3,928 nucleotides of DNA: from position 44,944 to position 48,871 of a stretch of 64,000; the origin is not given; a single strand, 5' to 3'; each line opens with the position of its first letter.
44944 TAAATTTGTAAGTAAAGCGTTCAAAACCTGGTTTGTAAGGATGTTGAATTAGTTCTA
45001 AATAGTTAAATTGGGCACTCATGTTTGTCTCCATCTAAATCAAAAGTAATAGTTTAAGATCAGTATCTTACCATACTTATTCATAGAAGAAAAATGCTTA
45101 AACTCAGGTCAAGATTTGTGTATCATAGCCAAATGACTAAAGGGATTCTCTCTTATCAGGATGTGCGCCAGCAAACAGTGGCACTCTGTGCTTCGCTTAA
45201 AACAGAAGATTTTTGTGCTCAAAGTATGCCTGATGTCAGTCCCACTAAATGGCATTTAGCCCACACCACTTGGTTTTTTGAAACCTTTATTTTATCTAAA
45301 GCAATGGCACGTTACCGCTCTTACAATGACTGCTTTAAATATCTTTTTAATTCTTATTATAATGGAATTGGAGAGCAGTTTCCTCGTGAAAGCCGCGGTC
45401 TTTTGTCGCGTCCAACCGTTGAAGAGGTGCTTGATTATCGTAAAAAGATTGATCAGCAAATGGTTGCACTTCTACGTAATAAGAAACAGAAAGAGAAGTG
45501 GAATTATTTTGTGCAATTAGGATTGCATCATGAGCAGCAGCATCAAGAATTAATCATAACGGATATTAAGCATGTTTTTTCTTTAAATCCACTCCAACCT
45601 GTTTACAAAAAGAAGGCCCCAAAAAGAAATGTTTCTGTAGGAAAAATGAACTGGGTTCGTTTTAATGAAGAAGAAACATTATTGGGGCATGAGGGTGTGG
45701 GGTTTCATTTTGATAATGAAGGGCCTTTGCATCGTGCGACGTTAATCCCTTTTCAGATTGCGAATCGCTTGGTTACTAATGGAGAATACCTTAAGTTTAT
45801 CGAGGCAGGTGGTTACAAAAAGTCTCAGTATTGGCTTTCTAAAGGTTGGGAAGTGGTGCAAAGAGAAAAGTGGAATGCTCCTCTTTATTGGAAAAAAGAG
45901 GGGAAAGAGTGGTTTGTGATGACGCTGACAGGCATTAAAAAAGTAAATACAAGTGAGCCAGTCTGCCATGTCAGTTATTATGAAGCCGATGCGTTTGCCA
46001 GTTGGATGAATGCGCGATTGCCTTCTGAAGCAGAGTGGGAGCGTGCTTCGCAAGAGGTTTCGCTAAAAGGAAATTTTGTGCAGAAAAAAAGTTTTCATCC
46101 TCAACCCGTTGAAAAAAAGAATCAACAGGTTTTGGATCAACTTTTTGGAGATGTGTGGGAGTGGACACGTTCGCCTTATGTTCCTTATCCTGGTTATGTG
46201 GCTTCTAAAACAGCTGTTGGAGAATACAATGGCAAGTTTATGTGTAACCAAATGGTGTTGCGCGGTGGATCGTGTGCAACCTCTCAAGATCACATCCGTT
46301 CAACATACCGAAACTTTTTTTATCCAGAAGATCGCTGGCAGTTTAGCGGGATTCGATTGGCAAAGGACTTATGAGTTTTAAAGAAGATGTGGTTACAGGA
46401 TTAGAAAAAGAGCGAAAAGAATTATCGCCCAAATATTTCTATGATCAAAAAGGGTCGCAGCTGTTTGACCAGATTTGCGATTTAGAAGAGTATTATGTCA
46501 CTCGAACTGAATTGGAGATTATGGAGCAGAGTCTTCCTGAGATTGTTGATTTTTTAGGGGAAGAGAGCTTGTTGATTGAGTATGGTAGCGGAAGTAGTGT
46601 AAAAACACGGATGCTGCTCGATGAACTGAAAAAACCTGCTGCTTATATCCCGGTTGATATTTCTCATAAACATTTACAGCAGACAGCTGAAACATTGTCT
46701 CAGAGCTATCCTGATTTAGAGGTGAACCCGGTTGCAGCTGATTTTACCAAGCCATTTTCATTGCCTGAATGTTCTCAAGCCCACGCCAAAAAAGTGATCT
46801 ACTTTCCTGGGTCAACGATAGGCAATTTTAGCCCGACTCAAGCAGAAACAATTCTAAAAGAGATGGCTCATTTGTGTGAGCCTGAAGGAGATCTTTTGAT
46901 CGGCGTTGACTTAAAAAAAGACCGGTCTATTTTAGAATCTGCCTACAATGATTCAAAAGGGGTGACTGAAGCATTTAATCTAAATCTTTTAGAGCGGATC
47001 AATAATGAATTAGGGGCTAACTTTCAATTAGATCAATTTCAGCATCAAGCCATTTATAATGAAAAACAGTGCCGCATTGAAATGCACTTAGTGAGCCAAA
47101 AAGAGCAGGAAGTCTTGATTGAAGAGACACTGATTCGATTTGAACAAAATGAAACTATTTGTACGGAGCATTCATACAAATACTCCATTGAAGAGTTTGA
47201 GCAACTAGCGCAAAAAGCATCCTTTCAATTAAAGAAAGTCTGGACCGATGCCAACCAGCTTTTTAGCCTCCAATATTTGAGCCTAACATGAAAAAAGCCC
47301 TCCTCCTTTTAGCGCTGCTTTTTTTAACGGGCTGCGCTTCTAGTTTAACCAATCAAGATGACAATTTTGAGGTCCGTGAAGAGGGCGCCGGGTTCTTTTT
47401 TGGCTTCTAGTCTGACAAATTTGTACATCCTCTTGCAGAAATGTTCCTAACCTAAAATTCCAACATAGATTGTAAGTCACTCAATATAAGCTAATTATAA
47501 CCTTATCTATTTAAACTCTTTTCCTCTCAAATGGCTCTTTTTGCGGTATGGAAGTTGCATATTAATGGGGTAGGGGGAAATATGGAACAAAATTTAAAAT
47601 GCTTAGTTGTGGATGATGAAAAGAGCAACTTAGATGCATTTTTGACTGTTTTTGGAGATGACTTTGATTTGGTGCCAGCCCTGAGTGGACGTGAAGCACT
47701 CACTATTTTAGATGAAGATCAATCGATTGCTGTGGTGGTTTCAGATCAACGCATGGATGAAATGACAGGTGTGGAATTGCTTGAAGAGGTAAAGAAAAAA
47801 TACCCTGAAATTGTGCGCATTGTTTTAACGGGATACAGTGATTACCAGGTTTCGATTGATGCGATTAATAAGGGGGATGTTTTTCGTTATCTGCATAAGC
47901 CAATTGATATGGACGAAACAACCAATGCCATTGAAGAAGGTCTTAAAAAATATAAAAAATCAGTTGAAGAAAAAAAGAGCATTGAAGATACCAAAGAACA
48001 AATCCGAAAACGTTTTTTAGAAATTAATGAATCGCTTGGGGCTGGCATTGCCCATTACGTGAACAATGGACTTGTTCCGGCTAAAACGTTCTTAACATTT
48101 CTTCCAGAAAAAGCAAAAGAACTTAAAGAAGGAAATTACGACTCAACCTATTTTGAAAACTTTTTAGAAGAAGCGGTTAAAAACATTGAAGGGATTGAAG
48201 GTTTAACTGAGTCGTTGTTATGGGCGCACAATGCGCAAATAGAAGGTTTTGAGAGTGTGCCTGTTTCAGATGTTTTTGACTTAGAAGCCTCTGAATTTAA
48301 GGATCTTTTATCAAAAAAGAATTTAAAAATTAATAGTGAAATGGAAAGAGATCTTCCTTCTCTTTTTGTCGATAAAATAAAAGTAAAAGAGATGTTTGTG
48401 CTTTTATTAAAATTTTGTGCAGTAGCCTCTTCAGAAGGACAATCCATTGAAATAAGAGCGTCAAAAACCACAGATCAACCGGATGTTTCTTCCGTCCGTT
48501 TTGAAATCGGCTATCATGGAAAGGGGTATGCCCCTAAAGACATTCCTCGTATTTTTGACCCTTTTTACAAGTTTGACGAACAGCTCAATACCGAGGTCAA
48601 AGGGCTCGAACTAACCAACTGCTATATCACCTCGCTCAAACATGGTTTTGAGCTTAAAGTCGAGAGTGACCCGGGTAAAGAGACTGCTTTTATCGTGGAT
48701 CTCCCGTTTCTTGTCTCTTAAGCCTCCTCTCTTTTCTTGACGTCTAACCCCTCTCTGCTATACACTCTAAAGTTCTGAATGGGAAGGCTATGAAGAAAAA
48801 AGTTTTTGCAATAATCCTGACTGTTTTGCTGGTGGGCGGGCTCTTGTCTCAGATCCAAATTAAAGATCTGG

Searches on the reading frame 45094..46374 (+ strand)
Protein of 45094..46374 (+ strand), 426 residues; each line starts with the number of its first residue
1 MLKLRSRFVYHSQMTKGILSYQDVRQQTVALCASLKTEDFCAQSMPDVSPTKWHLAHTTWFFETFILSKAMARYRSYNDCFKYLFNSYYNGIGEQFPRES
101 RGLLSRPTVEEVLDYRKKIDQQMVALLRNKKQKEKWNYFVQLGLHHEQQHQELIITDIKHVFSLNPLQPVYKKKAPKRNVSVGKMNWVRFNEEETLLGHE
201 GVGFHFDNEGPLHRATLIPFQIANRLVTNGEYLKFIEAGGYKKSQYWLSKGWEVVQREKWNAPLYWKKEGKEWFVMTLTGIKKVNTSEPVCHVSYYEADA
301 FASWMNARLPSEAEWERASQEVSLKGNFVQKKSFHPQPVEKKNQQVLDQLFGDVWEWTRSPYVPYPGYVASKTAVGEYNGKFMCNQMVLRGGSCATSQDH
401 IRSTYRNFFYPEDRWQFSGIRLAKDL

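Call 62: search_protein_families(library=ncbifam, proteins=[window:45094-46374:+], max_evalue=0.00001)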
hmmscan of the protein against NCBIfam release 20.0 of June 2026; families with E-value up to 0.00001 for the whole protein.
window:45094-46374:+ (426 aa): 4 families
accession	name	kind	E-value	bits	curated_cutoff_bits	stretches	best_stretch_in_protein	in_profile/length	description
TIGR03440.2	egtB_TIGR03440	equivalog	4.9e-173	576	360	1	20-423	4-413/413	ergothioneine biosynthesis protein EgtB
NF041186.1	SenA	equivalog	1.6e-109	366.8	420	1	21-423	12-381/382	selenoneine synthase SenA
TIGR04344.1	ovoA_Nterm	equivalog_domain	4.1e-38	131.4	400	1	35-422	35-443/444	5-histidylcysteine sulfoxide synthase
TIGR04373.1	egtB_X_signatur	signature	1.7e-08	34.5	71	1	382-422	8-48/50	EgtB-related enzyme signature domain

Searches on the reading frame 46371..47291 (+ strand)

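Call 62: search_protein_families(library=ncbifam, proteins=[window:46371-47291:+], max_evalue=0.00001)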
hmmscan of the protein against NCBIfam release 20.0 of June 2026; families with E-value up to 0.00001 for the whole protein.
window:46371-47291:+ (306 aa): 2 families
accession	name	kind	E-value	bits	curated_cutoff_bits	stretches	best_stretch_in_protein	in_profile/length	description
TIGR03438.1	egtD_ergothio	equivalog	3e-125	417.4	290.9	1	3-302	2-300/301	L-histidine N(alpha)-methyltransferase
TIGR03439.1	methyl_EasF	subfamily_domain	1.1e-53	182.3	205.55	1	2-299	12-318/321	EasF family methyltransferase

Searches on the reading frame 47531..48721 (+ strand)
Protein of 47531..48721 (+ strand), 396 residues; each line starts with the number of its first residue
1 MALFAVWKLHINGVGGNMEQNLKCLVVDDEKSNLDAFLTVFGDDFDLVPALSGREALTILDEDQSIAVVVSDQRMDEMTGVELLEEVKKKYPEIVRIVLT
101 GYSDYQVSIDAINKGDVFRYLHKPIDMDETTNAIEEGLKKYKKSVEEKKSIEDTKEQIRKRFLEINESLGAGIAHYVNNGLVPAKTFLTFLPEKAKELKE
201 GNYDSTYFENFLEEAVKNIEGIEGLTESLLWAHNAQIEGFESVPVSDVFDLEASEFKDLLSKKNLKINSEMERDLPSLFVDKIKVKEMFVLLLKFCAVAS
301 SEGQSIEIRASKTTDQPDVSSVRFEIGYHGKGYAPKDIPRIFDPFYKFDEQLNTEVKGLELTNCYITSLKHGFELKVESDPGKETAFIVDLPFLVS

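Call 62: search_protein_families(library=ncbifam, proteins=[window:47531-48721:+], max_evalue=0.00001)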
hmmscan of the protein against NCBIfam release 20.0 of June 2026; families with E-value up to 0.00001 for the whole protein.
window:47531-48721:+ (396 aa): 43 families (the best 25 are shown)
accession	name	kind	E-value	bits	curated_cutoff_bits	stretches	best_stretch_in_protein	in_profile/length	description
NF053512.1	nitric_RR_NosR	exception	1.1e-37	130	400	1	25-172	2-148/422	response regulator c-di-GMP phosphodiesterase, NosR family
NF052573.1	HisKinEspAMyxo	equivalog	2.8e-20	72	1400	2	156-391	375-609/755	serine histidine kinase EspA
NF011695.0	PRK15115.1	equivalog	3.6e-20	72.1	763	1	21-163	6-148/445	two-component system response regulator GlrR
NF052574.1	HisKinEspCMyxo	equivalog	2.6e-19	68.9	1200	2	290-392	536-636/785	serine histidine kinase EspC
NF046020.1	HisKinCckABruc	equivalog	4.5e-17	61.2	1000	1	44-137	773-866/868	cell cycle histidine kinase CckA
NF006900.1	PRK09390.1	equivalog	2.8e-16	59.7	255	1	18-162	1-140/203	response regulator FixJ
NF007689.0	PRK10365.1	equivalog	1.1e-15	57.4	760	1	19-154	3-137/441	sigma-54-dependent response regulator transcription factor ZraR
NF006800.0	PRK09303.1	equivalog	2.4e-15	56.4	342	1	148-393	134-377/383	histidine kinase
TIGR01818.1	ntrC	equivalog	7.3e-15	54.7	558.6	1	50-154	28-130/463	nitrogen regulation protein NR(I)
NF008176.1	PRK10923.1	equivalog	1.6e-14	53.3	620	1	45-148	28-129/469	nitrogen regulation protein NR(I)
NF008468.0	PRK11360.1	equivalog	4.1e-14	51.9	646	1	169-393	399-608/616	two-component system sensor histidine kinase AtoS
NF010076.0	PRK13557.1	subfamily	4.5e-14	51.8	631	1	23-133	417-528/540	histidine kinase famiy protein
NF047793.1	ResRegPgtA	equivalog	5.8e-14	51.7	650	1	19-152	3-135/414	two-component system response regulator PgtA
NF008469.0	PRK11361.1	equivalog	7.1e-14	51.3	714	1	21-139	4-121/461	acetoacetate metabolism transcriptional regulator AtoC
NF041946.1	LuxO_transreg_Vib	equivalog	2.3e-12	46.5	800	1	37-162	15-135/463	quorum-sensing sigma-54 dependent transcriptional regulator LuxO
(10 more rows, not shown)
